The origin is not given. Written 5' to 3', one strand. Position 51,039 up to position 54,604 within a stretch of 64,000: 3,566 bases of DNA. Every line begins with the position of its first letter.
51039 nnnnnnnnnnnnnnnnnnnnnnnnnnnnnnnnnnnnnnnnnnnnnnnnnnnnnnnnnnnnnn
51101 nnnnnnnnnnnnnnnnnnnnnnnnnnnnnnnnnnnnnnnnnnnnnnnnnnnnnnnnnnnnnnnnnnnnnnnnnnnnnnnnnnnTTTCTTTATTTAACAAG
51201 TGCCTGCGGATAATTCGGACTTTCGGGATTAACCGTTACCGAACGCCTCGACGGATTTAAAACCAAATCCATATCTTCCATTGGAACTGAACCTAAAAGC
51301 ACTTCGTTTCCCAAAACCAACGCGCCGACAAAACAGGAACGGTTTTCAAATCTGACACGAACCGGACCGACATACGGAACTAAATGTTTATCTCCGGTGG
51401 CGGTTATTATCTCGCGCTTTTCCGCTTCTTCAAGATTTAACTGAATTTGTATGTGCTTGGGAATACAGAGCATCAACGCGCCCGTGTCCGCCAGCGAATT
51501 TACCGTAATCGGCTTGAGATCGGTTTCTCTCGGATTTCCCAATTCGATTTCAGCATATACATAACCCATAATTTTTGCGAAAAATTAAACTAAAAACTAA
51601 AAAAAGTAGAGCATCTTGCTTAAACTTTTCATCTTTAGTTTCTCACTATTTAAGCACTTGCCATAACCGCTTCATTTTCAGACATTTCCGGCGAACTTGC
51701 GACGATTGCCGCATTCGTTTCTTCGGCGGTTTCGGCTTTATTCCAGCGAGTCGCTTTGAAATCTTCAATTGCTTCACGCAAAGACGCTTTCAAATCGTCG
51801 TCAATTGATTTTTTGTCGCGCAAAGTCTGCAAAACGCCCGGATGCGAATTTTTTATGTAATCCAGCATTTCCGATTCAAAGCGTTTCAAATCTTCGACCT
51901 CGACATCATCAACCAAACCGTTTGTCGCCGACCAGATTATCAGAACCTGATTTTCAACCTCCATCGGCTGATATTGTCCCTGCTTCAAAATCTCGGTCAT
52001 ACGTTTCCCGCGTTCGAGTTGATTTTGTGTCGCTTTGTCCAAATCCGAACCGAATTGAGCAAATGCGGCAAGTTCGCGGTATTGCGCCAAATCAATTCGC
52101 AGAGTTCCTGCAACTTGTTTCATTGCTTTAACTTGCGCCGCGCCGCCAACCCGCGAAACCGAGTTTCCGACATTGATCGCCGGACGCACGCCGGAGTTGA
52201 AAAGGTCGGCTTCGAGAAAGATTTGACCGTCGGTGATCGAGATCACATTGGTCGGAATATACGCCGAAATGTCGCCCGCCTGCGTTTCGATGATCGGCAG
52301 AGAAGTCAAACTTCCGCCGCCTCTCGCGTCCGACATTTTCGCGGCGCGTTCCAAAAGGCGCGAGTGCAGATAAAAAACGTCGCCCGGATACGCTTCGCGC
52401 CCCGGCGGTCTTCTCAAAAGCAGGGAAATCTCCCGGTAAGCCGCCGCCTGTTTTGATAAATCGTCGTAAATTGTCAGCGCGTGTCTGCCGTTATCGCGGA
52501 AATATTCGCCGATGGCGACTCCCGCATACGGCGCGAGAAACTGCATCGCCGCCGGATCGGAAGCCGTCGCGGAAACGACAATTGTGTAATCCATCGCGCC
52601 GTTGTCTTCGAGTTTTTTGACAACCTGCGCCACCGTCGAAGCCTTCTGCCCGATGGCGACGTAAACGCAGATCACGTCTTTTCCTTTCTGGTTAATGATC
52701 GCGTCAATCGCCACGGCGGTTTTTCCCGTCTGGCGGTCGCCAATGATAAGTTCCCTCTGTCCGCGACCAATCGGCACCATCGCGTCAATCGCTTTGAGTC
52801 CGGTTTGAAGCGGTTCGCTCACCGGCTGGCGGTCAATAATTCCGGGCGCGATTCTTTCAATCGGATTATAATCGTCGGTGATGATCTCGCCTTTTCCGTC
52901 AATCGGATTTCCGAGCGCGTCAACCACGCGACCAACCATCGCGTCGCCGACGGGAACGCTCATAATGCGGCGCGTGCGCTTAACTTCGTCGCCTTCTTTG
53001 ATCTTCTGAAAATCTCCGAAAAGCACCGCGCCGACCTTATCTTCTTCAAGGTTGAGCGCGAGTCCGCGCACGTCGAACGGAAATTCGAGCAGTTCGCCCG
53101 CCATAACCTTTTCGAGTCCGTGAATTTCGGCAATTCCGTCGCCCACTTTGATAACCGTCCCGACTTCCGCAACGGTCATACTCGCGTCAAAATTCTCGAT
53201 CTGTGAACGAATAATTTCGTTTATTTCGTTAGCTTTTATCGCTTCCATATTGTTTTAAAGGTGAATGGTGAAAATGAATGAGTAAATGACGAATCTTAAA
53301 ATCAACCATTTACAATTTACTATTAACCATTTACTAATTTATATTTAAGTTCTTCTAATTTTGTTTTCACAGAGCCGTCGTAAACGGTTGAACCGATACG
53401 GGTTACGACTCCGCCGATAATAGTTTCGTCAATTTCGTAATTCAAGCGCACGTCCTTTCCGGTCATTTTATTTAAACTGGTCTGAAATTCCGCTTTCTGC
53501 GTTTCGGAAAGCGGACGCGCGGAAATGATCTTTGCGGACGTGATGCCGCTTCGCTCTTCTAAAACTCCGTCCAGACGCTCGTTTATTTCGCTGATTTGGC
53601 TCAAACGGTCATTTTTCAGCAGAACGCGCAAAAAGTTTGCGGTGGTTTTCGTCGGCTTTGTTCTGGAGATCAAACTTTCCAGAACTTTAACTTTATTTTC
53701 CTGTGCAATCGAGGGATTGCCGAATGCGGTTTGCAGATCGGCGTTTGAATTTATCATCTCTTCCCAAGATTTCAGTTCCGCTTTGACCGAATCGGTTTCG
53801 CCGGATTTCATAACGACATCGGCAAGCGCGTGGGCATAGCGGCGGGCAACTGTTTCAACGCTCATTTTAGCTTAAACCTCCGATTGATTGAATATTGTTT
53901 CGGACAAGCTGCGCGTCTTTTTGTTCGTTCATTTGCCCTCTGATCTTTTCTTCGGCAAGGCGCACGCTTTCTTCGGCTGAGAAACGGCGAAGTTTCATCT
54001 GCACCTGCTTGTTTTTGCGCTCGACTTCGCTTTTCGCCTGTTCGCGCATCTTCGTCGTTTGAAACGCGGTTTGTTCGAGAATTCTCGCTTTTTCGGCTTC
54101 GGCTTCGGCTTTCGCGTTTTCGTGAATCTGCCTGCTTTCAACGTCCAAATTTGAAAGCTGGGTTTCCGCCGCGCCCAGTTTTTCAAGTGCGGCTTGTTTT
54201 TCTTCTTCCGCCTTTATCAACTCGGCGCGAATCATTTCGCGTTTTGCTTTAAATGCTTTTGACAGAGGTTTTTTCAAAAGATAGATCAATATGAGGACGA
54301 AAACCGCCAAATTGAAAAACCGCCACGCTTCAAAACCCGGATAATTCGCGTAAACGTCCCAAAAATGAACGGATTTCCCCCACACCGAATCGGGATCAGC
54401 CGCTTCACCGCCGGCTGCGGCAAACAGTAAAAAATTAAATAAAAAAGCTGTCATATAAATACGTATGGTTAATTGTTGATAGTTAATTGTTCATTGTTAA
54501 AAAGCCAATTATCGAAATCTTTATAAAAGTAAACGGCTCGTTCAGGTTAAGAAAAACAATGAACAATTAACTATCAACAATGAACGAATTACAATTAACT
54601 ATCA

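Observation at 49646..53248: ATP synthase operon interrupted between atpA and atpG by a retropepsin-like protease and an RHH/PIN toxin-antitoxin pair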

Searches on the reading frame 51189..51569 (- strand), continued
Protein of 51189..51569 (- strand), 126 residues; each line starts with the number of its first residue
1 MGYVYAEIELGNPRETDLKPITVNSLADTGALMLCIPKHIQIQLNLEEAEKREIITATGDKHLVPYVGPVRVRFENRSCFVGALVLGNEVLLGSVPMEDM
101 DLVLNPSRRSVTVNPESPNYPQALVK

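Call 50: search_protein_families(library=pfam, proteins=[L147:231-1391:+, L162:5438-6466:+, L116:2-1276:+, L116:1666-2013:+, L128:1438-1812:+, L132:1586-1918:+, L099:805-993:+, L095:435-623:+, L130:748-1035:+, L122:452-898:+], max_evalue=0.01)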
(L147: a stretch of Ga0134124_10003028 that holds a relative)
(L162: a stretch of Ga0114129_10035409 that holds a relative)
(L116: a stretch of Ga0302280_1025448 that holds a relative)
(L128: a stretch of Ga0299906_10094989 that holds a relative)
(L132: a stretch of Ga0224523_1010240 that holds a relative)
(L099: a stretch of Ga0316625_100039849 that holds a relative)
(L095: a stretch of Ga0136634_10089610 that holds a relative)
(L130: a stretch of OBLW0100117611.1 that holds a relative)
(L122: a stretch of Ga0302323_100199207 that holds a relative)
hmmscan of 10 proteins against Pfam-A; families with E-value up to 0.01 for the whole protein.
L147:231-1391:+ (386 aa): 2 families
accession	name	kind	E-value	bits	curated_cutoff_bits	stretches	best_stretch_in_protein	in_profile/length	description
PF00676.26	E1_dh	-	9.3e-76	255.1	22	1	68-361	5-298/300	Dehydrogenase E1 component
PF13292.11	DXP_synthase_N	-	1.3e-07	31.6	21.2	1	165-233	111-179/274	1-deoxy-D-xylulose-5-phosphate synthase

L162:5438-6466:+ (342 aa): 3 families
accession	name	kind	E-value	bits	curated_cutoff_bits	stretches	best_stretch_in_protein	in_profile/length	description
PF02780.25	Transketolase_C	-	5.1e-40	136.7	25.9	1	210-332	1-124/124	Transketolase, C-terminal domain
PF02779.29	Transket_pyr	-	6.5e-38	130.5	27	1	20-192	3-173/174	Transketolase, pyrimidine binding domain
PF17147.9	PFOR_II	-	0.00036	21.3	27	1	221-296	3-81/102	Pyruvate:ferredoxin oxidoreductase core domain II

L116:2-1276:+ (424 aa): 2 families
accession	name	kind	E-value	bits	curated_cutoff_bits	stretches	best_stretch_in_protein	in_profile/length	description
PF00920.27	ILVD_EDD_N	-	1.3e-85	287.8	27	1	1-217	102-316/316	Dihydroxy-acid/6-phosphogluconate dehydratase N-terminal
PF24877.1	ILV_EDD_C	-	5.1e-79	264.6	27.7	1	229-418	1-191/191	Dihydroxy-acid/6-phosphogluconate dehydratase C-terminal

L116:1666-2013:+ (115 aa): 1 family
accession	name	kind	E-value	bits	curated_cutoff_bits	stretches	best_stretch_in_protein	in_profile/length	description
PF18924.5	DUF5674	-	2.6e-35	121.2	27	1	6-111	3-108/109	Protein of unknown function (DUF5674)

L128:1438-1812:+ (124 aa): 1 family
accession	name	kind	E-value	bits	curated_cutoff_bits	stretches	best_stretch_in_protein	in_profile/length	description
PF02452.23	PemK_toxin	-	1.7e-25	89.8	23.1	1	9-119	1-109/109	PemK-like, MazF-like toxin of type II toxin-antitoxin system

L132:1586-1918:+ (110 aa): 0 families

L099:805-993:+ (62 aa): 1 family
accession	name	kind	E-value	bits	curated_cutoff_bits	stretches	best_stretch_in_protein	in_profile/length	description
PF18993.5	Rv0078B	-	1.2e-05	25.7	27.1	1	15-54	4-43/63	Rv0078B-related antitoxin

L095:435-623:+ (62 aa): 2 families
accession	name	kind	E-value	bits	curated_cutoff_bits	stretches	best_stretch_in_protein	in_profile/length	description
PF21748.3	UPF0150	-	8.4e-07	29.3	27.3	1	8-48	10-50/64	UPF0150-like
PF15919.11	HicB_lk_antitox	-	3.8e-06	27.5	27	1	7-54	2-48/123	HicB_like antitoxin of bacterial toxin-antitoxin system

L130:748-1035:+ (95 aa): 2 families
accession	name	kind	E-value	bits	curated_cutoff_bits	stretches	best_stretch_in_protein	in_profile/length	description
PF15919.11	HicB_lk_antitox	-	1.2e-05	25.9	27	1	33-77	3-47/123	HicB_like antitoxin of bacterial toxin-antitoxin system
PF21748.3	UPF0150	-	1.7e-05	25.1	27.3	1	39-81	17-59/64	UPF0150-like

L122:452-898:+ (148 aa): 1 family
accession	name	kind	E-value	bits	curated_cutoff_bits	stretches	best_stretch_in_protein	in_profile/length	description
PF01724.21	DUF29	-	3.1e-50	170.4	22.5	1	6-143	1-138/138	Domain of unknown function DUF29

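Call 53: predict_structure(alignment_id=A2)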
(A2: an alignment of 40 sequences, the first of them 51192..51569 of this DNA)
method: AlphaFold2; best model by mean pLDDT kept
length: 126 residues; sequences in the alignment: 40
mean_pLDDT: 83.4   pTM: 0.77
mean pLDDT of the five models: 83.4, 75.6, 74.8, 63.8, 53.0
residues with pLDDT >= 90: 62; 70-90: 42; 50-70: 15; < 50: 7
segments of 3 or more residues with pLDDT < 50: 120-126
pLDDT, mean of each block of 10 residues (from residue 1): 80 94 85 89 96 89 94 89 92 69 81 70 37
secondary structure, 60 per line:
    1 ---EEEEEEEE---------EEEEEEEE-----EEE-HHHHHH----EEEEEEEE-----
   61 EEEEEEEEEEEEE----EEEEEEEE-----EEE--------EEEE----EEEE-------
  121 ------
elements in order: E4-11 E21-28 E34-36 H38-43 E48-55 E61-73 E78-85 E91-93 E102-105 E110-113

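Call 56: fold_search(model_id=the predicted structure, library=pdb)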
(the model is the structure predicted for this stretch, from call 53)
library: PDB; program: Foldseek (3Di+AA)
matches with E <= 10: 786; with E <= 0.001: 49
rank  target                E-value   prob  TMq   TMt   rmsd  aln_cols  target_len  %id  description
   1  1fiv_A                1.4e-04  1.00  0.58  0.64   3.3       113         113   20  STRUCTURE OF AN INHIBITOR COMPLEX OF PROTEINASE FROM FELINE IMMUNODEFICIENCY VIRUS (released 1995-07-31)
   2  2fxd_A                1.7e-04  1.00  0.59  0.73   3.0       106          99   17  X-ray crystal structure of HIV-1 protease IRM mutant complexed with atazanavir (BMS-232632) (released 2007-02-20)
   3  2b7f_A                1.9e-04  1.00  0.61  0.65   4.1       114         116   20  Crystal structure of human T-cell leukemia virus protease, a novel target for anti-cancer design (released 2005-12-06)
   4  7d66_F                2.0e-04  1.00  0.60  0.62   6.7       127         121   12  Crystal structure of retroviral protease-like domain of Ddi1 from Toxoplasma gondii (released 2022-02-09)
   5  7d66_C                2.0e-04  1.00  0.60  0.60   6.8       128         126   13  Crystal structure of retroviral protease-like domain of Ddi1 from Toxoplasma gondii (released 2022-02-09)
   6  3sm1_A                2.1e-04  1.00  0.53  0.59   4.1       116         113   17  The crystal structure of XMRV protease complexed with pepstatin A (released 2011-10-12)
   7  7d66_K                2.1e-04  1.00  0.59  0.61   6.7       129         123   13  Crystal structure of retroviral protease-like domain of Ddi1 from Toxoplasma gondii (released 2022-02-09)
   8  7d66_L                2.3e-04  1.00  0.60  0.61   6.9       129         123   14  Crystal structure of retroviral protease-like domain of Ddi1 from Toxoplasma gondii (released 2022-02-09)
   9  4rgh_A                2.3e-04  1.00  0.55  0.55   7.9       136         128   15  Human DNA Damage-Inducible Protein: From Protein Chemistry and 3D Structure to Deciphering its Cellular Role (released 2016-02-17)
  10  3mws_A                2.5e-04  1.00  0.52  0.64   2.8        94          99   19  Crystal Structure of Group N HIV-1 Protease (released 2011-03-23)
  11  7d66_G                2.5e-04  1.00  0.58  0.60   5.2       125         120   11  Crystal structure of retroviral protease-like domain of Ddi1 from Toxoplasma gondii (released 2022-02-09)
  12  7d66_A                2.5e-04  1.00  0.61  0.61   6.7       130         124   12  Crystal structure of retroviral protease-like domain of Ddi1 from Toxoplasma gondii (released 2022-02-09)
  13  5yq8_B                2.5e-04  1.00  0.54  0.54   7.8       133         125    8  Crystal structure of retroviral protease-like domain of Ddi1 from Leishmania major (released 2018-09-19)
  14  3s8i_A                2.6e-04  1.00  0.53  0.54   4.2       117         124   13  The retroviral-like protease (RVP) domain of human DDI1 (released 2011-07-06)
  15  7efy                  2.8e-04  1.00  0.58  0.64   4.2       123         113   10  Crystal structure of retroviral protease-like domain of Ddi1 from Cryptosporidium hominis (released 2022-02-09)
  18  5c9f_A                2.8e-04  1.00  0.54  0.52   4.1       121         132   16  Crystal structure of a retropepsin-like aspartic protease from Rickettsia conorii (released 2015-10-14)
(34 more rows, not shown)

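Call 57: search_protein_families(library=phrogs, proteins=[window:51189-51569:-], max_evalue=0.01)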
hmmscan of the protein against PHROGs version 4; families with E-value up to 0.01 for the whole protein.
window:51189-51569:- (126 aa): 0 families

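Call 58: find_related_loci(query=A2, collection=viral_contigs, flank=4000)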
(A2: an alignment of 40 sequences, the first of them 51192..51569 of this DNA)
Query A2 (126 aa) in viral_contigs; peptide patterns used: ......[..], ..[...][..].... (x = any residue, [..] = any of these).
64 stretches matched a pattern, but none encodes a relative of the query by tblastn (E <= 1e-3).

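Call 59: search_dna_similar(query=window:51192-51569:-, collection=plasmids, mode=protein, max_evalue=0.001, max_rows=25)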
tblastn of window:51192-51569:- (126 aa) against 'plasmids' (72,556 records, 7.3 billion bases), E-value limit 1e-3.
Records with a match: 7; places in all: 7; records where one place covers at least 80% of the query: 7.
Best place of each record, by identity: <60% 7.
By first word of the organism name: Synechocystis 7.
By predicted mobility (MOB-suite, as given by PLSDB): non-mobilizable 7.
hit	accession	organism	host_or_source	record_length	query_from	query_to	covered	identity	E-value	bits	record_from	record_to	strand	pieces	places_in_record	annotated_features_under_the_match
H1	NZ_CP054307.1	Synechocystis sp. PCC 7338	cell culture,Tidal pool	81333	1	126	100%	54.0%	2e-43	157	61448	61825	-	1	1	clan AA aspartic protease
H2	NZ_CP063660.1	Synechocystis sp. PCC 7339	cell culture,Tidal pool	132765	1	126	100%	52.4%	6e-42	153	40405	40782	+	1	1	clan AA aspartic protease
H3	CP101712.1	Synechocystis sp. B12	cell culture,mangrove water from the ...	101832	1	126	100%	51.6%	6e-41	150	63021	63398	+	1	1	clan AA aspartic protease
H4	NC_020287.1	Synechocystis sp. PCC 6803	-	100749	1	126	100%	50.0%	4e-39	145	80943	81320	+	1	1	peptidase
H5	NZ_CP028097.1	Synechocystis sp. IPPAS B-1465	axenic culture,Synechocystis sp. GT-L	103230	1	126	100%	50.0%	4e-39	145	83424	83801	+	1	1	peptidase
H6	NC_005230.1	Synechocystis sp. PCC 6803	-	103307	1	126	100%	50.0%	4e-39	145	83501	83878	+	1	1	peptidase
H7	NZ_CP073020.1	Synechocystis sp. PCC 6803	cell culture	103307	1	126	100%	50.0%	4e-39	145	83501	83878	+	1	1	peptidase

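Call 60: get_annotated_region(hit=H6, flank=4000)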
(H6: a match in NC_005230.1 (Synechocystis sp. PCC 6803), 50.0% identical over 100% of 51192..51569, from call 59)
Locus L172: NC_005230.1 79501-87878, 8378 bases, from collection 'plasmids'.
description: Synechocystis sp. PCC 6803 plasmid pSYSA, complete sequence
organism: Synechocystis sp. PCC 6803 (NCBI taxid 1148)
taxonomy: Bacteria; Cyanobacteriota; Cyanophyceae; Synechococcales; Merismopediaceae; Synechocystis; Synechocystis sp. PCC 6803
host: -; source: -; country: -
typing (MOB-suite, as given by PLSDB): non-mobilizable
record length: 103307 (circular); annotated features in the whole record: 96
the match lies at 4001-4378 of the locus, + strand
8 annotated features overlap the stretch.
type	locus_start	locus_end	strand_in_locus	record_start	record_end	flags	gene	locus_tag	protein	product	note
CDS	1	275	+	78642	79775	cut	-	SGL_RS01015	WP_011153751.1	hypothetical protein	-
CDS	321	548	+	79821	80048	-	-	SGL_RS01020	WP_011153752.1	hypothetical protein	-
CDS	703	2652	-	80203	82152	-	-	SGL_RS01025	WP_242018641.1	RAMP superfamily CRISPR-associated protein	-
CDS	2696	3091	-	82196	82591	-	-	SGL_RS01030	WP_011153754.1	hypothetical protein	-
CDS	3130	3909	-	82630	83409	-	cmr4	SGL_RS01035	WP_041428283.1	type III-B CRISPR module RAMP protein Cmr4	GO:0043571 - maintenance of CRISPR repeat elements [Evidence IEA]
CDS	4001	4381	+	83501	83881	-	-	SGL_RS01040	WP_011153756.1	peptidase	-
CDS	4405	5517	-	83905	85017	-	-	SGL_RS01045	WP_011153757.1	type III-B CRISPR module-associated protein Cmr3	-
CDS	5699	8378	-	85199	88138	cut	cas10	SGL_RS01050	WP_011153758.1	type III-B CRISPR-associated protein Cas10/Cmr2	GO:0043571 - maintenance of CRISPR repeat elements [Evidence IEA]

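Call 61: get_annotated_region(hit=H1, flank=3000)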
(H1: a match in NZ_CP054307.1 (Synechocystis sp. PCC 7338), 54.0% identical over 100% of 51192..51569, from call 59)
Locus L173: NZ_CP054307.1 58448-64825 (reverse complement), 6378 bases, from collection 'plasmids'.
description: Synechocystis sp. PCC 7338 plasmid pSyn7338-1, complete sequence
organism: Synechocystis sp. PCC 7338 (NCBI taxid 2732530)
taxonomy: Bacteria; Cyanobacteriota; Cyanophyceae; Synechococcales; Merismopediaceae; Synechocystis; Synechocystis sp. PCC 7338
host: -; source: cell culture,Tidal pool; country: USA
typing (MOB-suite, as given by PLSDB): non-mobilizable
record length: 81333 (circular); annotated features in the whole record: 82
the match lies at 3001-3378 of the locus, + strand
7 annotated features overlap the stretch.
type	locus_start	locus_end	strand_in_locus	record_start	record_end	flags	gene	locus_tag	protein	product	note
CDS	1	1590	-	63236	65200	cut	-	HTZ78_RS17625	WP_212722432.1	RAMP superfamily CRISPR-associated protein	-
CDS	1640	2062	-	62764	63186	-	-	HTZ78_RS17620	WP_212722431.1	hypothetical protein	-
CDS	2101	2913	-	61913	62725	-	cmr4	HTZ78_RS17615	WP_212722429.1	type III-B CRISPR module RAMP protein Cmr4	GO:0043571 - maintenance of CRISPR repeat elements [Evidence IEA]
CDS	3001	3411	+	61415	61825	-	-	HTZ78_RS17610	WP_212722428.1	clan AA aspartic protease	GO:0008150 - biological_process [Evidence IEA]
CDS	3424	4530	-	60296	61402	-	-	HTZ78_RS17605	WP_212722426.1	type III-B CRISPR module-associated protein Cmr3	-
CDS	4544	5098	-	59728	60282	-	-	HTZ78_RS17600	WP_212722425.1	Uma2 family endonuclease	-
CDS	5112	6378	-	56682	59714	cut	cas10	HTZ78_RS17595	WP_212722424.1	type III-B CRISPR-associated protein Cas10/Cmr2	GO:0043571 - maintenance of CRISPR repeat elements [Evidence IEA]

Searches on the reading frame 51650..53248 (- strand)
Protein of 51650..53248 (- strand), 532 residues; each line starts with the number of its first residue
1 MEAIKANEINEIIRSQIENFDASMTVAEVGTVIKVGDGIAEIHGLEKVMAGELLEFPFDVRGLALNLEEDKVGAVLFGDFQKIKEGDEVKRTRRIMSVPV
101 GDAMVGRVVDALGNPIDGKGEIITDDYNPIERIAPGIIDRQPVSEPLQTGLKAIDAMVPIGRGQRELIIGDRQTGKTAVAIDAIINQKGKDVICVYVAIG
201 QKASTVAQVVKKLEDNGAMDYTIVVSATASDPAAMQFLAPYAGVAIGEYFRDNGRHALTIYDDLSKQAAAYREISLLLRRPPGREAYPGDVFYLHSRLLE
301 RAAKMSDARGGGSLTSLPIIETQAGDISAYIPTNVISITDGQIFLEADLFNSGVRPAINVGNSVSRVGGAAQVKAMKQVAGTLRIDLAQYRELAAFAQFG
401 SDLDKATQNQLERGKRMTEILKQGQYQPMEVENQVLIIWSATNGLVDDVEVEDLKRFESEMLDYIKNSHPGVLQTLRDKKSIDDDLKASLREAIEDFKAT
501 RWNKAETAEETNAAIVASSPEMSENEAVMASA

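Call 5: search_protein_families(library=pfam, proteins=[window:51650-53248:-], max_evalue=0.01)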
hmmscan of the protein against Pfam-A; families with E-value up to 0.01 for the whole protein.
window:51650-53248:- (532 aa): 4 families
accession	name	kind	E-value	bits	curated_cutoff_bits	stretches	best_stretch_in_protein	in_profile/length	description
PF00006.31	ATP-synt_ab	-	4.5e-86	288.3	29.5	1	150-365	1-213/213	ATP synthase alpha/beta family, nucleotide-binding domain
PF00306.32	ATP-synt_ab_C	-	6.3e-52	175.6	27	1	372-497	1-126/126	ATP synthase alpha/beta chain, C terminal domain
PF02874.29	ATP-synt_ab_N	-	7.1e-18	65.3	20.9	1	26-92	2-68/69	ATP synthase alpha/beta family, beta-barrel domain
PF06745.19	ATPase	-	6.4e-05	22.9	26.6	1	148-213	2-70/231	KaiC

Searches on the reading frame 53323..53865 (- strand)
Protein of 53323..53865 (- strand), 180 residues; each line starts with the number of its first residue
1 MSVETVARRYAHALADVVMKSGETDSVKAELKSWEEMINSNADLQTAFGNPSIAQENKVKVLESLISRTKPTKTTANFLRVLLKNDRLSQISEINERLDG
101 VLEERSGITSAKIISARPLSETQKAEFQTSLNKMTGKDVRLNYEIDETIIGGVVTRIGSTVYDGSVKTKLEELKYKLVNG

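Call 5: search_protein_families(library=pfam, proteins=[window:53323-53865:-], max_evalue=0.01)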
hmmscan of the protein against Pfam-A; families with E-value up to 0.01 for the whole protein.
window:53323-53865:- (180 aa): 1 family
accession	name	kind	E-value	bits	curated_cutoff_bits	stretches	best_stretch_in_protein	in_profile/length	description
PF00213.23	OSCP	-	9e-50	169.5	22.3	1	6-177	1-172/172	ATP synthase delta (OSCP) subunit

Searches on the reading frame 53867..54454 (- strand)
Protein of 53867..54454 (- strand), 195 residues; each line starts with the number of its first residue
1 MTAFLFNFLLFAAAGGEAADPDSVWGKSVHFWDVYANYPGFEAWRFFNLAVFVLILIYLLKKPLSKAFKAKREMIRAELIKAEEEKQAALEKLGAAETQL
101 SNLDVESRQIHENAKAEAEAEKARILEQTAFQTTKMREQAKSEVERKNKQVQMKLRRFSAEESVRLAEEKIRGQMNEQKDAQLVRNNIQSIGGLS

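Call 5: search_protein_families(library=pfam, proteins=[window:53867-54454:-], max_evalue=0.01)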
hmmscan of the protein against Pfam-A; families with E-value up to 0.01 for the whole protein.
window:53867-54454:- (195 aa): 2 families
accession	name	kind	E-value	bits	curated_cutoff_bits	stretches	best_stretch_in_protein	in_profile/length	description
PF00430.23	ATP-synt_B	-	1.7e-17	64.2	28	1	44-171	4-131/132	ATP synthase B/B' CF(0)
PF04348.19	LppC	-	0.0067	15.5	28.8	1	54-153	45-142/563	LppC putative lipoprotein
